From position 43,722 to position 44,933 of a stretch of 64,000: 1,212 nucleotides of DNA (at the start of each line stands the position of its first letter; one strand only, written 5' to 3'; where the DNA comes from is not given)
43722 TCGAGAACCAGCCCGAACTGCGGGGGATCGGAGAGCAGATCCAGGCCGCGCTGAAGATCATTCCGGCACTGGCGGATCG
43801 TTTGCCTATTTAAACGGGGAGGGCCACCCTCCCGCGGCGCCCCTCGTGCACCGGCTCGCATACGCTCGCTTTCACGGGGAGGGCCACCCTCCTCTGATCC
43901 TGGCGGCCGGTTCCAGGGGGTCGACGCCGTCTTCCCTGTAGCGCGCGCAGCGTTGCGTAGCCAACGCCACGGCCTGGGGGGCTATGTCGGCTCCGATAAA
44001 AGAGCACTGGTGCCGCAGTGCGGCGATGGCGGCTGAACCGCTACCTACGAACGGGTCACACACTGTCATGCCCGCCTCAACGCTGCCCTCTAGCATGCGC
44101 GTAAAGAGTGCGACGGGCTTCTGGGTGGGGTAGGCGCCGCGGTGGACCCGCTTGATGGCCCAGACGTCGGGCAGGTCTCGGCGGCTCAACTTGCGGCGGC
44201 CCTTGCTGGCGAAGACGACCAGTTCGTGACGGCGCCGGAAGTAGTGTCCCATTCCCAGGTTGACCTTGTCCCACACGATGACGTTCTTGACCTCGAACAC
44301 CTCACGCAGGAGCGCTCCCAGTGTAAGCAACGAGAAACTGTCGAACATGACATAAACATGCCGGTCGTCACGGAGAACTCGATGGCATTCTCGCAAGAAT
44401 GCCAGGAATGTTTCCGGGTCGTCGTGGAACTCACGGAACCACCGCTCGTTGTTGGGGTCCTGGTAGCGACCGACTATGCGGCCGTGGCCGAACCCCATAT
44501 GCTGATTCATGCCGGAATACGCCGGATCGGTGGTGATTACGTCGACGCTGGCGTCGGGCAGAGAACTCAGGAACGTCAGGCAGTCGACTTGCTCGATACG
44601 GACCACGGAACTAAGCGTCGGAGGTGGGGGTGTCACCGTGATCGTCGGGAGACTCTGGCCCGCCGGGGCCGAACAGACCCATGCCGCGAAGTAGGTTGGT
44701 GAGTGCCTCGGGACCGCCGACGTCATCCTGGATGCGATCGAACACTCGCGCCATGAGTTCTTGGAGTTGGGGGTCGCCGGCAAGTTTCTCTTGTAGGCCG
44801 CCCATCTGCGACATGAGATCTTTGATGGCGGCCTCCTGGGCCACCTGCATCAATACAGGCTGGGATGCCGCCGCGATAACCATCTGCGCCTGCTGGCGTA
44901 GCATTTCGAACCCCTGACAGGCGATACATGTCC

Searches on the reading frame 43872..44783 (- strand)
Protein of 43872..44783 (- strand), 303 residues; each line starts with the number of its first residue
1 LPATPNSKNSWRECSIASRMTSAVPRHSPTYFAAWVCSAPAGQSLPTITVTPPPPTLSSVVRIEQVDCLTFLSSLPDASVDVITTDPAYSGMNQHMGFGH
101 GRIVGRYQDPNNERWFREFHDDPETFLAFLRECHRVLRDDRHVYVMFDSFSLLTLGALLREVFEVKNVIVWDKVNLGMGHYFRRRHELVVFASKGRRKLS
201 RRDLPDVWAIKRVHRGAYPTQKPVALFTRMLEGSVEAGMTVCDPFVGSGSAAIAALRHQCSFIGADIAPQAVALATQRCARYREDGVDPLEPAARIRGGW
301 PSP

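Call 3: search_protein_families(library=pfam, proteins=[window:43872-44783:-], max_evalue=0.01)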
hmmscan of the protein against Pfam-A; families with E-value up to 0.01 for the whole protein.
window:43872-44783:- (303 aa): 6 families
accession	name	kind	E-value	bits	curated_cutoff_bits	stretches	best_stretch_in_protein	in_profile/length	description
PF01555.25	N6_N4_Mtase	-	4e-26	92.8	26.7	1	80-276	1-220/221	DNA methylase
PF13847.12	Methyltransf_31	-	0.00027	21.1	27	1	237-281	3-50/145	Methyltransferase domain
PF13649.12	Methyltransf_25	-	0.00093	20.3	27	0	243-281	3-43/97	Methyltransferase domain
PF02086.21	MethyltransfD12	-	0.0019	18.4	22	1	237-277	20-60/253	D12 class N6 adenine-specific DNA methyltransferase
PF08241.18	Methyltransf_11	-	0.002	19.2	21.2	0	247-282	6-41/95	Methyltransferase domain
PF08242.18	Methyltransf_12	-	0.0024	19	30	0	247-292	6-53/98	Methyltransferase domain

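Call 4: search_protein_families(library=padloc, proteins=[window:43872-44783:-], max_evalue=0.01)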
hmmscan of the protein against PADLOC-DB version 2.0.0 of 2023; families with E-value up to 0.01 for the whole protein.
window:43872-44783:- (303 aa): 53 families (the best 25 are shown)
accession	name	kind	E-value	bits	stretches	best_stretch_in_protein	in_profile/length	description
PDLC03379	MTase_II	-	3.4e-88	294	1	61-285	19-247/267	Type II methyltransferase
PDLC03371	MTase_II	-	1.1e-27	95.2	1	61-282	11-255/260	Type II methyltransferase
PDLC03299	MTase_II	-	6.9e-26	89.4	2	206-280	179-258/296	Type II methyltransferase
PDLC03339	MTase_II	-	4.9e-24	82.8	2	204-279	191-271/399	Type II methyltransferase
PDLC03738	oMTase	-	3.1e-23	80.1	2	61-196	21-159/376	orphan methyltransferase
PDLC03216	MTase_II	-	5.6e-23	79.5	2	61-196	12-150/364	Type II methyltransferase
PDLC03320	MTase_II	-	1.5e-22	78.2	2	206-283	196-278/289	Type II methyltransferase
PDLC03228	MTase_II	-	1.2e-20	72.3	1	63-280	4-206/227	Type II methyltransferase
PDLC03265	MTase_II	-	2.8e-20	71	2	63-175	27-126/333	Type II methyltransferase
PDLC03229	MTase_II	-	5.7e-19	66.2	1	75-257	194-378/436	Type II methyltransferase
PDLC03308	MTase_II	-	1.1e-17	62.1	1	67-267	176-382/419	Type II methyltransferase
PDLC04134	mad2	-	1.3e-17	61.9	2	61-198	341-449/492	mads_2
PDLC03387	MTase_II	-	3.1e-17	60.6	2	201-280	196-276/289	Type II methyltransferase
PDLC03321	MTase_II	-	1.1e-16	58.8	1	62-278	15-241/245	Type II methyltransferase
PDLC03271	MTase_II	-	3.1e-15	54.4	1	57-267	8-218/228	Type II methyltransferase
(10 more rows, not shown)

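Call 5: search_protein_families(library=ncbifam, proteins=[window:43872-44783:-], max_evalue=0.01)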
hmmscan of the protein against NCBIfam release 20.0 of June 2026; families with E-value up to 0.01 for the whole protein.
window:43872-44783:- (303 aa): 6 families
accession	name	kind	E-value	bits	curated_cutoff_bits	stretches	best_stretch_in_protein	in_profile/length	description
NF050803.1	DnaMtaseCcrMCaul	equivalog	5.4e-24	84.8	830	2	62-198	5-144/350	adenine-specific DNA-methyltransferase CcrM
NF010253.0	PRK13699.1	subfamily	3.8e-21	75.8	244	1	62-281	3-207/226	DNA methyltransferase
NF008572.0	PRK11524.1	equivalog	7.2e-18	64.7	292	2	63-173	17-112/294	adenine-specific DNA-methyltransferase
TIGR00536.1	hemK_fam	subfamily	0.0018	17.4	115.5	1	239-280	116-159/286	HemK family protein methyltransferase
TIGR01177.1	TIGR01177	hypoth_equivalog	0.0072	15.7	316.55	0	235-283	180-228/330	TIGR01177 family methyltransferase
NF011527.0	PRK14968.1-1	equivalog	0.0076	16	242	0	218-289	15-88/192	putative methyltransferase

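Call 14: search_solved_structures(query=window:43872-44783:-, max_evalue=0.001, show_alignments=2)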
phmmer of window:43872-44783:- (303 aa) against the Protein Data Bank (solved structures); distinct sequences matched with E-value up to 0.001: 11.
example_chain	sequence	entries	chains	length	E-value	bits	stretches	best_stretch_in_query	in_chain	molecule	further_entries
8urk_A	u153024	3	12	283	2.9e-16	62.7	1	205-279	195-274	Methyltransferase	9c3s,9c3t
6pbd_A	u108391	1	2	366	4.9e-16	62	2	66-197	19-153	Modification methylase CcrMI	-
9c3u_A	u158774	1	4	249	2.8e-15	59.5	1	205-278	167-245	Methyltransferase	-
1nw8_A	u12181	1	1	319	3.2e-10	42.9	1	205-286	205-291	MODIFICATION METHYLASE RSRI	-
1eg2_A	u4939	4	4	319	3.6e-10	42.7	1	205-286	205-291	MODIFICATION METHYLASE RSRI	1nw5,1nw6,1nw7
8s9m_A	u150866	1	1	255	5.4e-10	42.1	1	66-281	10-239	DNA cytosine-N4 methyltransferase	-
8s9n_A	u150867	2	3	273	6.2e-10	41.9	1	66-281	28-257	DNA cytosine-N4 methyltransferase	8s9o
2zie_A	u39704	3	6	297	4.6e-06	29.2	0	217-281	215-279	Putative modification methylase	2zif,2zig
1g60_A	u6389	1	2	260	4.7e-06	29.2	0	218-272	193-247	Adenine-specific Methyltransferase MboIIA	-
5hek_A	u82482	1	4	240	0.00014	24.4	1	209-278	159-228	Adenine specific DNA methyltransferase (DpnA)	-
5hfj_A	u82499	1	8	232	0.00019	23.9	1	209-271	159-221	Adenine specific DNA methyltransferase (DpnA)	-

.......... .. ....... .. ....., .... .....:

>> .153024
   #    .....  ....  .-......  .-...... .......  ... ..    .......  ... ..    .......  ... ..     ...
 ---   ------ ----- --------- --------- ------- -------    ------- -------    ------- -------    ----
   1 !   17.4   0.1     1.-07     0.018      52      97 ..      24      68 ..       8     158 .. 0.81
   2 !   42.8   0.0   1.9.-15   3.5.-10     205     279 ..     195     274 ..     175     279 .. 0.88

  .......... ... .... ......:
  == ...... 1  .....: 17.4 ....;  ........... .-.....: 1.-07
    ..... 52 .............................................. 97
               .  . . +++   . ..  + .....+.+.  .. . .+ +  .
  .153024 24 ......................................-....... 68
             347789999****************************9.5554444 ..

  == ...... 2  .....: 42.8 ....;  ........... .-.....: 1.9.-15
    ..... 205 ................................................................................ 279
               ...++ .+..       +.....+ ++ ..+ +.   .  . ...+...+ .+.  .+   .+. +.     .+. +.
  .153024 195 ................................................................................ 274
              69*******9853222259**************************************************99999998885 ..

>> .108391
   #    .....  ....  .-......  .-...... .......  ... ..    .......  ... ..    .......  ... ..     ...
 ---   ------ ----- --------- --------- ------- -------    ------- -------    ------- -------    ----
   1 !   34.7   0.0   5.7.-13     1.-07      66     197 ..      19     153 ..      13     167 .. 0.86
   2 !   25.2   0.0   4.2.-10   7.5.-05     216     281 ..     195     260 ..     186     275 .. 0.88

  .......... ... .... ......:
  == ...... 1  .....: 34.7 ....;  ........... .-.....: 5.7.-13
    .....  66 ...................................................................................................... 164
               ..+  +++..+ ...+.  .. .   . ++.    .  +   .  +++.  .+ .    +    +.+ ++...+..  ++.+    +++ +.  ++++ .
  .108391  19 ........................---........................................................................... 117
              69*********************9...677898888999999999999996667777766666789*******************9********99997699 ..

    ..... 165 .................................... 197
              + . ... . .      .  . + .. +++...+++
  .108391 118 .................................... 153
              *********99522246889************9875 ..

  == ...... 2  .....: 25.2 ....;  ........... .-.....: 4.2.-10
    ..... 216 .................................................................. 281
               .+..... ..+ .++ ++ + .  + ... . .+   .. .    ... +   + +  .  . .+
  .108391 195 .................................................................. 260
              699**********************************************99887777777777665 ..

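Call 45: find_homologous_proteins(query=window:43872-44636:-)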
Query window:43872-44636:- (254 aa): 1895 proteins with E <= 0.001 among 3278 candidates; the best 120 are listed.
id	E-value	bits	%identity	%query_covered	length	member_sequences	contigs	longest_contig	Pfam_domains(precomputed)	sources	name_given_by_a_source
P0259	9.6e-165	564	100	96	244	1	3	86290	PF01555.25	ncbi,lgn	-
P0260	1.1e-121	423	78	91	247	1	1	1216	PF13649.13,PF01555.25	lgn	-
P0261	6.9e-121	420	78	91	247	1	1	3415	PF01555.25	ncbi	-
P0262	2.8e-118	412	75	92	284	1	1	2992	PF13649.13,PF08241.19,PF01555.25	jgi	jgi:site-specific DNA-methyltransferase (adenine-specific)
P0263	5.9e-117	408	71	95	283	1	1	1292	PF01555.25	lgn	-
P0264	6.5e-117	407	70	97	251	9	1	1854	PF08241.19,PF01555.25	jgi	jgi:site-specific DNA-methyltransferase (adenine-specific)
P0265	8.0e-117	407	72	96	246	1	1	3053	PF01555.25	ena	-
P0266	1.0e-116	407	73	91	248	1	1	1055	PF08241.19,PF01555.25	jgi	jgi:site-specific DNA-methyltransferase (adenine-specific)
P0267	1.4e-116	406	72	93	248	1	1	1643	PF01555.25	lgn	-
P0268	2.7e-116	405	72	94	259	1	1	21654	PF08241.19,PF01555.25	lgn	-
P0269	2.8e-116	405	75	91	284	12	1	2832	PF01555.25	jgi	jgi:site-specific DNA-methyltransferase (adenine-specific)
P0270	4.0e-116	405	73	95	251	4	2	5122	PF08241.19,PF01555.25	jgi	jgi:site-specific DNA-methyltransferase (adenine-specific)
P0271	4.1e-116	405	74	94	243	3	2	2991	PF01555.25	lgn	-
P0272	5.1e-116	405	75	86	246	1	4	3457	PF01555.25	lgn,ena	-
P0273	5.6e-116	404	69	98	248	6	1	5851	PF08241.19,PF01555.25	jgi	jgi:site-specific DNA-methyltransferase (adenine-specific)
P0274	5.8e-116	404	75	91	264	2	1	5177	PF13649.13,PF01555.25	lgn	-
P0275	5.8e-116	404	70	94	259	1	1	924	PF01555.25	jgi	jgi:site-specific DNA-methyltransferase (adenine-specific)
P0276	6.4e-116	404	74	93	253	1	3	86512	PF01555.25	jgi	jgi:site-specific DNA-methyltransferase (adenine-specific)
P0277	7.7e-116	404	72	94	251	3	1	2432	PF08241.19,PF01555.25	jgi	jgi:site-specific DNA-methyltransferase (adenine-specific)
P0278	8.7e-116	404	75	91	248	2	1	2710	PF01555.25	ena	-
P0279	1.2e-115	403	74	90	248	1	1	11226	PF01555.25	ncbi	-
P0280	1.3e-115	403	71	94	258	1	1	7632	PF01555.25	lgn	-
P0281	1.6e-115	403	72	97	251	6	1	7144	PF01555.25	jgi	jgi:site-specific DNA-methyltransferase (adenine-specific)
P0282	2.6e-115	402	74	94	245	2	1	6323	PF01555.25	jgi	jgi:site-specific DNA-methyltransferase (adenine-specific)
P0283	3.0e-115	402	73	93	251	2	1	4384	PF01555.25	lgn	-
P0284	3.4e-115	402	74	92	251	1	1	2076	PF01555.25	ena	-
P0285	3.4e-115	402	68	97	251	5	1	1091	PF08241.19,PF01555.25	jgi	jgi:site-specific DNA-methyltransferase (adenine-specific)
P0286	4.4e-115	401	74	93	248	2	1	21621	PF08241.19,PF01555.25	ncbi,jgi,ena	-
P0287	4.5e-115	401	73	94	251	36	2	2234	PF01555.25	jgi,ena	jgi:site-specific DNA-methyltransferase (adenine-specific)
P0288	4.6e-115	401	71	99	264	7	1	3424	PF13649.13,PF08241.19,PF01555.25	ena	-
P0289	4.6e-115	401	73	94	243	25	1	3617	PF01555.25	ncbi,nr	ncbi:MAG: site-specific DNA-methyltransferase [Chloroflexi bacterium]|nr:MAG: site-specific DNA-meth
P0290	5.9e-115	401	70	97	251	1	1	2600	PF01555.25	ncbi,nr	ncbi:MAG: site-specific DNA-methyltransferase [Actinomycetota bacterium]|nr:site-specific DNA-methyl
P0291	6.9e-115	401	70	98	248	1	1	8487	PF08241.19,PF01555.25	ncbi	-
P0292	9.0e-115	400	73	93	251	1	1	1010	PF01555.25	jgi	jgi:site-specific DNA-methyltransferase (adenine-specific)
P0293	1.0e-114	400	74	92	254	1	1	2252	PF01555.25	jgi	jgi:site-specific DNA-methyltransferase (adenine-specific)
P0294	1.1e-114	400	69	97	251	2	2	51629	PF01555.25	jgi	jgi:site-specific DNA-methyltransferase (adenine-specific)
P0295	1.2e-114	400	71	97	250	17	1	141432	PF01555.25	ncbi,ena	-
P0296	1.3e-114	400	71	95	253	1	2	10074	PF01555.25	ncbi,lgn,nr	ncbi:MAG: site-specific DNA-methyltransferase [Candidatus Dormibacteraeota bacterium]|nr:site-specif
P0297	1.3e-114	400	72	95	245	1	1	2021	PF08241.19,PF01555.25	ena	-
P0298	1.4e-114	400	73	94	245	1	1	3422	PF01555.25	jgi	jgi:site-specific DNA-methyltransferase (adenine-specific)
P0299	1.7e-114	400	70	94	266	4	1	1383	PF13649.13,PF01555.25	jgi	jgi:site-specific DNA-methyltransferase (adenine-specific)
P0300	1.8e-114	399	71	97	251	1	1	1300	PF08241.19,PF01555.25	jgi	jgi:site-specific DNA-methyltransferase (adenine-specific)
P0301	2.1e-114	399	71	96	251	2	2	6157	PF08241.19,PF01555.25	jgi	jgi:site-specific DNA-methyltransferase (adenine-specific)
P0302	2.2e-114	399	71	96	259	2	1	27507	PF01555.25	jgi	jgi:site-specific DNA-methyltransferase (adenine-specific)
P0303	2.6e-114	399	72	91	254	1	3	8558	PF01555.25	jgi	jgi:site-specific DNA-methyltransferase (adenine-specific)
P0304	2.8e-114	399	71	93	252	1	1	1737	PF01555.25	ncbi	-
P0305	3.0e-114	399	69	97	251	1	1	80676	PF01555.25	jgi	jgi:site-specific DNA-methyltransferase (adenine-specific)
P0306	3.5e-114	399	74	91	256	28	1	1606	PF01555.25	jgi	jgi:site-specific DNA-methyltransferase (adenine-specific)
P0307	3.5e-114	399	73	91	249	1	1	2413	PF01555.25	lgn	-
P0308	3.6e-114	398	73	93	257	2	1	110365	PF01555.25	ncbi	ncbi:MAG: site-specific DNA-methyltransferase [Candidatus Dormibacter sp.]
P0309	4.4e-114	398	73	94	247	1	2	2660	PF01555.25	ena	-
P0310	4.8e-114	398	73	93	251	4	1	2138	PF08241.19,PF01555.25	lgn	-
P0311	4.9e-114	398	74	92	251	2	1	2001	PF08241.19,PF01555.25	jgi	jgi:site-specific DNA-methyltransferase (adenine-specific)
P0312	5.7e-114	398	69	97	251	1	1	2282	PF01555.25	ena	-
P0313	6.1e-114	398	70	97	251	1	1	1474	PF08241.19,PF01555.25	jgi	jgi:site-specific DNA-methyltransferase (adenine-specific)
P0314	6.1e-114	398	71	95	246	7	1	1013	PF01555.25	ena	-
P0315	6.9e-114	398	77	83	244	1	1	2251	PF01555.25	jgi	jgi:site-specific DNA-methyltransferase (adenine-specific)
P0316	7.0e-114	398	70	94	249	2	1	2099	PF13847.13,PF13649.13,PF08241.19,PF01555.25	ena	-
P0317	7.0e-114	398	74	90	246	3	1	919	PF01555.25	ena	-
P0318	7.7e-114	397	69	96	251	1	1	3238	PF01555.25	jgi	jgi:site-specific DNA-methyltransferase (adenine-specific)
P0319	9.0e-114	397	69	98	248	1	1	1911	PF08241.19,PF01555.25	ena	-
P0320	9.7e-114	397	71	100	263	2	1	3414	PF13649.13,PF08241.19,PF01555.25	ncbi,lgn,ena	-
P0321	1.0e-113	397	71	96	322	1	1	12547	PF01555.25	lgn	-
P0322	1.2e-113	397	72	94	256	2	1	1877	PF01555.25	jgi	jgi:site-specific DNA-methyltransferase (adenine-specific)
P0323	1.4e-113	397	71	93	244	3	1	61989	PF08241.19,PF01555.25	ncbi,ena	-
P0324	1.6e-113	396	71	93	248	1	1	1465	PF08241.19,PF01555.25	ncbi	-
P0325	1.6e-113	396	74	90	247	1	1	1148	PF13847.13,PF13649.13,PF08241.19,PF01555.25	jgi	-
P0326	1.6e-113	396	73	92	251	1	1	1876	PF08241.19,PF01555.25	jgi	jgi:site-specific DNA-methyltransferase (adenine-specific)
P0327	1.9e-113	396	73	93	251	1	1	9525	PF08241.19,PF01555.25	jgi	jgi:site-specific DNA-methyltransferase (adenine-specific)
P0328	2.1e-113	396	75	86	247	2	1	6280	PF01555.25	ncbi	-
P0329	2.2e-113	396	73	92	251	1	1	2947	PF08241.19,PF01555.25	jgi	jgi:site-specific DNA-methyltransferase (adenine-specific)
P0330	2.2e-113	396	73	93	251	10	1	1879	PF08241.19,PF01555.25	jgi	jgi:site-specific DNA-methyltransferase (adenine-specific)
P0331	2.3e-113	396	71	96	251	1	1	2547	PF01555.25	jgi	jgi:site-specific DNA-methyltransferase (adenine-specific)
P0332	2.3e-113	396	71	93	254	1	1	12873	PF13847.13,PF13649.13,PF01555.25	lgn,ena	-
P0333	2.4e-113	396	70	95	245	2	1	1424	PF01555.25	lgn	-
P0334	2.6e-113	396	72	93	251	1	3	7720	PF08241.19,PF01555.25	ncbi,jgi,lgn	jgi:site-specific DNA-methyltransferase (adenine-specific)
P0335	2.7e-113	396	73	92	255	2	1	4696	PF01555.25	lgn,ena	-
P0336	3.0e-113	395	73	92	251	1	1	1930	PF08241.19,PF01555.25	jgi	jgi:site-specific DNA-methyltransferase (adenine-specific)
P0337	3.2e-113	395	73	93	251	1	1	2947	PF08241.19,PF01555.25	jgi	jgi:site-specific DNA-methyltransferase (adenine-specific)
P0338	3.3e-113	395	72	93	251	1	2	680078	PF08241.19,PF01555.25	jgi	jgi:site-specific DNA-methyltransferase (adenine-specific)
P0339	3.5e-113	395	73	93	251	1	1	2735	PF01555.25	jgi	jgi:site-specific DNA-methyltransferase (adenine-specific)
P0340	4.3e-113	395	74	91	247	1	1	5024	PF13847.13,PF01555.25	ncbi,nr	ncbi:MAG TPA: site-specific DNA-methyltransferase [Candidatus Binatia bacterium]|nr:site-specific DN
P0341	4.5e-113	395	74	91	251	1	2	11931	PF01555.25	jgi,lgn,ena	-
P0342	4.9e-113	395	71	95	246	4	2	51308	PF01555.25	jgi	jgi:site-specific DNA-methyltransferase (adenine-specific)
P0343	5.2e-113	395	73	93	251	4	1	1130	PF08241.19,PF01555.25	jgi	jgi:site-specific DNA-methyltransferase (adenine-specific)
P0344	5.2e-113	395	72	93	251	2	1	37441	PF01555.25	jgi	jgi:site-specific DNA-methyltransferase (adenine-specific)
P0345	5.8e-113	395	72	93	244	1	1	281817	PF08241.19,PF01555.25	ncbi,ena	-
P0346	6.8e-113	394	72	94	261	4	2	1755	PF01555.25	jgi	jgi:site-specific DNA-methyltransferase (adenine-specific)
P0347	7.0e-113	394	73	92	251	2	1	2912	PF08241.19,PF01555.25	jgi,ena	jgi:site-specific DNA-methyltransferase (adenine-specific)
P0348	7.3e-113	394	72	95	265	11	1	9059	PF13847.13,PF13649.13,PF08241.19,PF01555.25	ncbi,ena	-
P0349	8.2e-113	394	73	92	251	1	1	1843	PF08241.19,PF01555.25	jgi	-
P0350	8.6e-113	394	71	92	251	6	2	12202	PF08241.19,PF01555.25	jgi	jgi:site-specific DNA-methyltransferase (adenine-specific)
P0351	8.7e-113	394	71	96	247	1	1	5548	PF01555.25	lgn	-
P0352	8.9e-113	394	72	93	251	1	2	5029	PF08241.19,PF01555.25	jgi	jgi:site-specific DNA-methyltransferase (adenine-specific)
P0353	8.9e-113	394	73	91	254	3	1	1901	PF01555.25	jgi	jgi:site-specific DNA-methyltransferase (adenine-specific)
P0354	8.9e-113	394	67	98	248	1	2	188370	PF08241.19,PF01555.25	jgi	jgi:site-specific DNA-methyltransferase (adenine-specific)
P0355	9.5e-113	394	73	91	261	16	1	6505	PF01555.25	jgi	jgi:site-specific DNA-methyltransferase (adenine-specific)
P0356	9.6e-113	394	72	92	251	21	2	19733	PF01555.25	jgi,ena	jgi:site-specific DNA-methyltransferase (adenine-specific)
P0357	1.1e-112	394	69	97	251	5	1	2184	PF01555.25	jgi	jgi:site-specific DNA-methyltransferase (adenine-specific)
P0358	1.1e-112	394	73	93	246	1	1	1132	PF01555.25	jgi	jgi:site-specific DNA-methyltransferase (adenine-specific)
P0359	1.2e-112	393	74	91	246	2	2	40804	PF13649.13,PF01555.25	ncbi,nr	ncbi:MAG: site-specific DNA-methyltransferase [Candidatus Dormibacteraeota bacterium]|nr:site-specif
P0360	1.3e-112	393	68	97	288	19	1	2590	PF01555.25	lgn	-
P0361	1.3e-112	393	72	93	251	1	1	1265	PF01555.25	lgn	-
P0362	1.5e-112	393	71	93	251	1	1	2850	PF01555.25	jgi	jgi:site-specific DNA-methyltransferase (adenine-specific)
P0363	1.6e-112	393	72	93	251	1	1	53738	PF08241.19,PF01555.25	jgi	-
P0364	1.6e-112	393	72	93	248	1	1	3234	PF01555.25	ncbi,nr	ncbi:MAG: site-specific DNA-methyltransferase [Mycobacteriaceae bacterium]|nr:site-specific DNA-meth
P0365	1.7e-112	393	69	95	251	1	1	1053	PF01555.25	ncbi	-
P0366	2.3e-112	393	73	91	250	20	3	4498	PF01555.25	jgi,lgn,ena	jgi:site-specific DNA-methyltransferase (adenine-specific)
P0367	2.7e-112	392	72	94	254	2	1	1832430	PF01555.25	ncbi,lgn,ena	-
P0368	3.0e-112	392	73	93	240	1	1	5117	PF01555.25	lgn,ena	-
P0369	3.4e-112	392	71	97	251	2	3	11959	PF08241.19,PF01555.25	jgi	jgi:site-specific DNA-methyltransferase (adenine-specific)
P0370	3.9e-112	392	73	90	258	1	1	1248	PF01555.25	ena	-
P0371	5.7e-112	391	71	92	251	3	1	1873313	PF08241.19,PF01555.25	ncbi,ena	-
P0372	5.9e-112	391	73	92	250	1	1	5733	PF01555.25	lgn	-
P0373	6.1e-112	391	70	94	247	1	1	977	PF01555.25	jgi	jgi:site-specific DNA-methyltransferase (adenine-specific)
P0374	6.4e-112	391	71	94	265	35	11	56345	PF01555.25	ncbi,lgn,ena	-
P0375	6.7e-112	391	71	94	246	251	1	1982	PF01555.25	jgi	jgi:site-specific DNA-methyltransferase (adenine-specific)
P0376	7.2e-112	391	71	93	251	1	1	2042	PF01555.25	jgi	jgi:site-specific DNA-methyltransferase (adenine-specific)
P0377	8.2e-112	391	72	93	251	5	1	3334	PF08241.19,PF01555.25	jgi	jgi:site-specific DNA-methyltransferase (adenine-specific)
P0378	1.1e-111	390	67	98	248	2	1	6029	PF08241.19,PF01555.25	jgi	jgi:site-specific DNA-methyltransferase (adenine-specific)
